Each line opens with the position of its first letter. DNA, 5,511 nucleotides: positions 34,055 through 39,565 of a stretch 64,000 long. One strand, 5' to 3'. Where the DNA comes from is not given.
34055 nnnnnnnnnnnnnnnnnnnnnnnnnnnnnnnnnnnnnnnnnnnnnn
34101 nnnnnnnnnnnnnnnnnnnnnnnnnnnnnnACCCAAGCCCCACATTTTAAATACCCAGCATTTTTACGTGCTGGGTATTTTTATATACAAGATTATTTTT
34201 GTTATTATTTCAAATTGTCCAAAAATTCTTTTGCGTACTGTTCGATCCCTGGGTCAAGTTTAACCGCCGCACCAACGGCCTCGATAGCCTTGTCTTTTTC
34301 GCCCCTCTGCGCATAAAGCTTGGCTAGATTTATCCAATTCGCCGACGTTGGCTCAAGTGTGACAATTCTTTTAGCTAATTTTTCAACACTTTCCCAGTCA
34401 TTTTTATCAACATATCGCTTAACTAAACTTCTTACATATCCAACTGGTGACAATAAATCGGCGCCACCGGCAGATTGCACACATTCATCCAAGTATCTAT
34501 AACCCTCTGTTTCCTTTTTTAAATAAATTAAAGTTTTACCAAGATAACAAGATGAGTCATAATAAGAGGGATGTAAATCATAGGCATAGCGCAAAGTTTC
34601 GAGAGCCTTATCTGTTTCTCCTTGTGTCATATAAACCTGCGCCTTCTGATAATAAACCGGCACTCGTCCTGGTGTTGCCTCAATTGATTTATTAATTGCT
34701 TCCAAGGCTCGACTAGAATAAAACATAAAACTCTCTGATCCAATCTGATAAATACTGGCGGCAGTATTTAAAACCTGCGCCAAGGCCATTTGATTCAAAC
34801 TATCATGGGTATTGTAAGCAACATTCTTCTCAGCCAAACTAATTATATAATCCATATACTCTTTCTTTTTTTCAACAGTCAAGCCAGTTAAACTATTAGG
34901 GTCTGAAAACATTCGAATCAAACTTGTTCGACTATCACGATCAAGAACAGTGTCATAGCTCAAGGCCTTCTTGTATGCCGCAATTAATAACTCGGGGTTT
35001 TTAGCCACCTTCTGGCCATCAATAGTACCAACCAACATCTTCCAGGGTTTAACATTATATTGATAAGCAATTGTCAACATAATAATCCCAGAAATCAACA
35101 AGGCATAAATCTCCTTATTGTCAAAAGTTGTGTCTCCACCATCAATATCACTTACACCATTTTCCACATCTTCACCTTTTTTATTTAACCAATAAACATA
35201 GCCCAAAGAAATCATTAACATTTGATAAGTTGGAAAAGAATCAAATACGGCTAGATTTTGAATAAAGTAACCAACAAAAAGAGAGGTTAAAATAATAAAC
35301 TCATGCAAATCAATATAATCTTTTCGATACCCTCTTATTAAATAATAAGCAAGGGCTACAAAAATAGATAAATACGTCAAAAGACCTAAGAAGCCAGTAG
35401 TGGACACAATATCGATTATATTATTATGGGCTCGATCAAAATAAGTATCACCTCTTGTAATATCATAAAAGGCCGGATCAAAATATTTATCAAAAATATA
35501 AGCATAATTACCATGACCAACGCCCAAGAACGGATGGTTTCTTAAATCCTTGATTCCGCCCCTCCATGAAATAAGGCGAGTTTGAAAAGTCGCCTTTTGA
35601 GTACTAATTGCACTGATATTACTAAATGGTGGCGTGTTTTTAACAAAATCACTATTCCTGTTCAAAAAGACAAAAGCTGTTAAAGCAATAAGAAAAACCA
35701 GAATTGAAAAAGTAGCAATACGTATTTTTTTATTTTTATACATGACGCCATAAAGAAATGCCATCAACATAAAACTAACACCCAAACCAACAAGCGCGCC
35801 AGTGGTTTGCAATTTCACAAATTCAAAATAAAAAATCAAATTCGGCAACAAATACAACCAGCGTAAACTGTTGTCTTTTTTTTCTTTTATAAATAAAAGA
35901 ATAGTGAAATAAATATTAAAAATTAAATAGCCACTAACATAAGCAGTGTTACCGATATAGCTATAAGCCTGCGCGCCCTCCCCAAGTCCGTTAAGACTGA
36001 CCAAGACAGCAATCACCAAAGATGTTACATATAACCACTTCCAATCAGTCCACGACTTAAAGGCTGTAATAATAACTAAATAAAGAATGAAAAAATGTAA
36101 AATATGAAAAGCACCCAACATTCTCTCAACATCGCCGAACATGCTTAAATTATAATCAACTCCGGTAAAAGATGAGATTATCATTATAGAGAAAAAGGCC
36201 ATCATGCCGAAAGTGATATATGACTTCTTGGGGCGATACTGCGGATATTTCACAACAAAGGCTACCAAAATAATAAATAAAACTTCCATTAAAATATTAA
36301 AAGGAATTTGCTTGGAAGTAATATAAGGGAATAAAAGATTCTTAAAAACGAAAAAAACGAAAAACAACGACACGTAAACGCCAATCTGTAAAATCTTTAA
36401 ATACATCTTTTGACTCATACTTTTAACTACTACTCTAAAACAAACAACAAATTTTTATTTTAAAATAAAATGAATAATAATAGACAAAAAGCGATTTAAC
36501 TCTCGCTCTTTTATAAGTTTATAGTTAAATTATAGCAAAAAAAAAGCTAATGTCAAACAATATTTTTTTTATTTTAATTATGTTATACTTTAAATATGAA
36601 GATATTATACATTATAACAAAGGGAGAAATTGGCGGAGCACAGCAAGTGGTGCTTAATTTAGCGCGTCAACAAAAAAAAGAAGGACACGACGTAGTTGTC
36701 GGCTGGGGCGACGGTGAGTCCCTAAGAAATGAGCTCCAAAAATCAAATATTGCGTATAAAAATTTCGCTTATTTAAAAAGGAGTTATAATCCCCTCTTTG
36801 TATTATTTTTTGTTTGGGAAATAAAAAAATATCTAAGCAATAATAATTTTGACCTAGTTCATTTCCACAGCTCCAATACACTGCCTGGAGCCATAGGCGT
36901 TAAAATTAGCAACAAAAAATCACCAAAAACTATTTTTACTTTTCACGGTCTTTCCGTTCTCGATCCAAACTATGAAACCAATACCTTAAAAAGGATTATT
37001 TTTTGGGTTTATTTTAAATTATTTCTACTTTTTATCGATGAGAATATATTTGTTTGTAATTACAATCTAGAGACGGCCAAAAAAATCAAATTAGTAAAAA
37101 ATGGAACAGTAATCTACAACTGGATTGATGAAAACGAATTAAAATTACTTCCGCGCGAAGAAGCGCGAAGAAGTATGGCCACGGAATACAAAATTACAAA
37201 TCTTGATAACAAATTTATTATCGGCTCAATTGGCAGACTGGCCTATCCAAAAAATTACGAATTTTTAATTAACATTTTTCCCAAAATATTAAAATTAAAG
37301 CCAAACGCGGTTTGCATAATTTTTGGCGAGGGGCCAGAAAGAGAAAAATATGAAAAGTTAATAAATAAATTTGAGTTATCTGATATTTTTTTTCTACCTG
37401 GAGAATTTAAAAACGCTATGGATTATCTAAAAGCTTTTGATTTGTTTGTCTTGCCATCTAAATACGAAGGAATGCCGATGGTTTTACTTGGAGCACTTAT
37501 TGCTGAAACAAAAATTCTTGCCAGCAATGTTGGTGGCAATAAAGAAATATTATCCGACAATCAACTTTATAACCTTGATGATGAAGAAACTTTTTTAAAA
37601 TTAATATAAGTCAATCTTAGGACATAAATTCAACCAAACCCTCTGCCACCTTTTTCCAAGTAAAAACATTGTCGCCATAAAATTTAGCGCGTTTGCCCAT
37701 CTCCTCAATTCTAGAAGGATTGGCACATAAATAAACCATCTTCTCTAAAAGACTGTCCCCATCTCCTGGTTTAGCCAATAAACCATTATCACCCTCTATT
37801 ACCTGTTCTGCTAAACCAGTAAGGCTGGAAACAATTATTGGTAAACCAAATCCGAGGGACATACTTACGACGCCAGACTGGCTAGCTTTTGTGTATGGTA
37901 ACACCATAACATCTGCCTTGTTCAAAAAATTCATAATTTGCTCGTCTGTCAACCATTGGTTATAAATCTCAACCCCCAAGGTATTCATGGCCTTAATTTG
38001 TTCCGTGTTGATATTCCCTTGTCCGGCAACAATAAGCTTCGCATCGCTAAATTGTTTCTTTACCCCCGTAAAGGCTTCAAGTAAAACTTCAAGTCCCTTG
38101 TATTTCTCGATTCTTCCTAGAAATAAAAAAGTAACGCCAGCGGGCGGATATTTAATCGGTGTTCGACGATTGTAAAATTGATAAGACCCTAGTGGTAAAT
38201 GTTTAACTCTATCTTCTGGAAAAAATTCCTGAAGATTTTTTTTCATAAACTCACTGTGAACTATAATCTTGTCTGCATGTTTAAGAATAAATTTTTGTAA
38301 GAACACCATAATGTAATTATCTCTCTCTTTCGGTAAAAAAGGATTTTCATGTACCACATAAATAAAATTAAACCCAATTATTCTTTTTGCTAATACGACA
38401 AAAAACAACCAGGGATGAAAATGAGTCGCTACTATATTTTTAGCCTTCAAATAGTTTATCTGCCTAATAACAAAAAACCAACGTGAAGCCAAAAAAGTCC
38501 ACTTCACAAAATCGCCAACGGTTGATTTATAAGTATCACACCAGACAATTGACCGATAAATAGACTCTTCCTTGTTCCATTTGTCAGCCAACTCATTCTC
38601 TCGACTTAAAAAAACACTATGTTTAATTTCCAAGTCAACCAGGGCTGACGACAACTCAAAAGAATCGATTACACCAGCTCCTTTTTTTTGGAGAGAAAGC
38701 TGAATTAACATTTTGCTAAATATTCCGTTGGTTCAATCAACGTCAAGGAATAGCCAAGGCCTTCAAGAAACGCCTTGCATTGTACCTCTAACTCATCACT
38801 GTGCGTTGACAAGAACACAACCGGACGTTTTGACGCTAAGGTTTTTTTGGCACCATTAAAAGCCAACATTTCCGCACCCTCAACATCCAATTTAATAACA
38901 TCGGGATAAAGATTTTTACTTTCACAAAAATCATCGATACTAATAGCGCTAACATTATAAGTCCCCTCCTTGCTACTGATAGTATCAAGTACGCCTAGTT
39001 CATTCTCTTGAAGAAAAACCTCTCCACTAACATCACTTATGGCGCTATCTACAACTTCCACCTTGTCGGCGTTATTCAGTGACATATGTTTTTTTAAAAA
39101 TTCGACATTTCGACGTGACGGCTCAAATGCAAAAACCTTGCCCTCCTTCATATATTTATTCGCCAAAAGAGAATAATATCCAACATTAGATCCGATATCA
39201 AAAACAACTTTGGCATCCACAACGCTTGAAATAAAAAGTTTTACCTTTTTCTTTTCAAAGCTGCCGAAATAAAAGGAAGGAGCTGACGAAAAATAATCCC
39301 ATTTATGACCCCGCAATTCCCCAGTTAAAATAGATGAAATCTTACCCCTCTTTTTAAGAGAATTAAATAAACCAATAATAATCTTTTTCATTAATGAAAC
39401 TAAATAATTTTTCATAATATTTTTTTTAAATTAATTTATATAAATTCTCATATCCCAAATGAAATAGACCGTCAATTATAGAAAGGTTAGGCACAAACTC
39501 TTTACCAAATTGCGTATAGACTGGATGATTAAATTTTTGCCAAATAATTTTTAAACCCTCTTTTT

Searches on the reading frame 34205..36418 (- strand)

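Call 77: search_protein_families(library=pfam, proteins=[window:34205-36418:-], max_evalue=0.0001)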
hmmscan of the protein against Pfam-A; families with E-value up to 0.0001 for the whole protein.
window:34205-36418:- (737 aa): 13 families
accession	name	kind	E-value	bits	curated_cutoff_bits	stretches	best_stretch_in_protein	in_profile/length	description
PF04932.20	Wzy_C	-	7.8e-16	58.6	31.7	1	204-350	14-149/149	O-Antigen ligase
PF13428.12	TPR_14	-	3.5e-10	40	23.5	0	694-726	3-35/44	Tetratricopeptide repeat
PF07719.23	TPR_2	-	3.5e-10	39.7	27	0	695-724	4-33/34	Tetratricopeptide repeat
PF13181.12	TPR_8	-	1.9e-09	37.4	25.7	0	695-723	4-32/34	Tetratricopeptide repeat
PF00515.34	TPR_1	-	5.6e-09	35.9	27.8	0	695-723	4-32/34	Tetratricopeptide repeat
PF14559.12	TPR_19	-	3.6e-08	34.1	25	0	570-609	9-48/68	Tetratricopeptide repeat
PF12895.13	ANAPC3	-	1.8e-07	31.8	27.2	0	565-646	9-82/82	Anaphase-promoting complex, cyclosome, subunit 3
PF13431.12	TPR_17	-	1.9e-07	31.3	24.4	0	576-607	3-34/34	Tetratricopeptide repeat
PF12569.14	NatA_aux_su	-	1.3e-06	28.1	33.3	0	567-614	207-254/515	N-terminal acetyltransferase A, auxiliary subunit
PF13432.12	TPR_16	-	2.9e-06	28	32.7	0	590-626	1-37/65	Tetratricopeptide repeat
PF13371.12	TPR_9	-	6.4e-06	26.5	35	0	668-723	4-60/73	Tetratricopeptide repeat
PF13414.12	TPR_11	-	6.4e-05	23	26.8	0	594-629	2-37/42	TPR repeat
PF13429.12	TPR_15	-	9e-05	22.5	26.2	0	672-732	123-186/280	Tetratricopeptide repeat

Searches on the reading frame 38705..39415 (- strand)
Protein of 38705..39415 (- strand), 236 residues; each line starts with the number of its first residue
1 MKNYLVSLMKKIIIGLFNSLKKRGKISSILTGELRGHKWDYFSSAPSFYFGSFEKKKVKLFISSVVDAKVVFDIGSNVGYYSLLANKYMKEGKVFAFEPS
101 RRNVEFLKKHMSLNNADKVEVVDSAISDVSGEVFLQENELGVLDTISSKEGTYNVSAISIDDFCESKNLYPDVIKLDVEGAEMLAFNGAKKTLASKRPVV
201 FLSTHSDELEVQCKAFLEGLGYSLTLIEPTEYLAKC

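Call 76: search_protein_families(library=pfam, proteins=[window:38705-39415:-], max_evalue=0.001)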
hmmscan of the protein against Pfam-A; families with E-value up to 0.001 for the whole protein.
window:38705-39415:- (236 aa): 3 families
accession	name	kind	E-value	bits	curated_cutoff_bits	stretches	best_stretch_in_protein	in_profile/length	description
PF05050.19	Methyltransf_21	-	4.7e-15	56.6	22.7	1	73-216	1-165/173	Methyltransferase FkbM domain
PF02475.24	TRM5-TYW2_MTfase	-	4.8e-06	27.1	28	1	61-132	30-102/164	TRM5/TYW2 methyltransferase domain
PF05575.17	V_cholerae_RfbT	-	0.00029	20.7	27.9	1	67-139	79-152/286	Vibrio cholerae RfbT protein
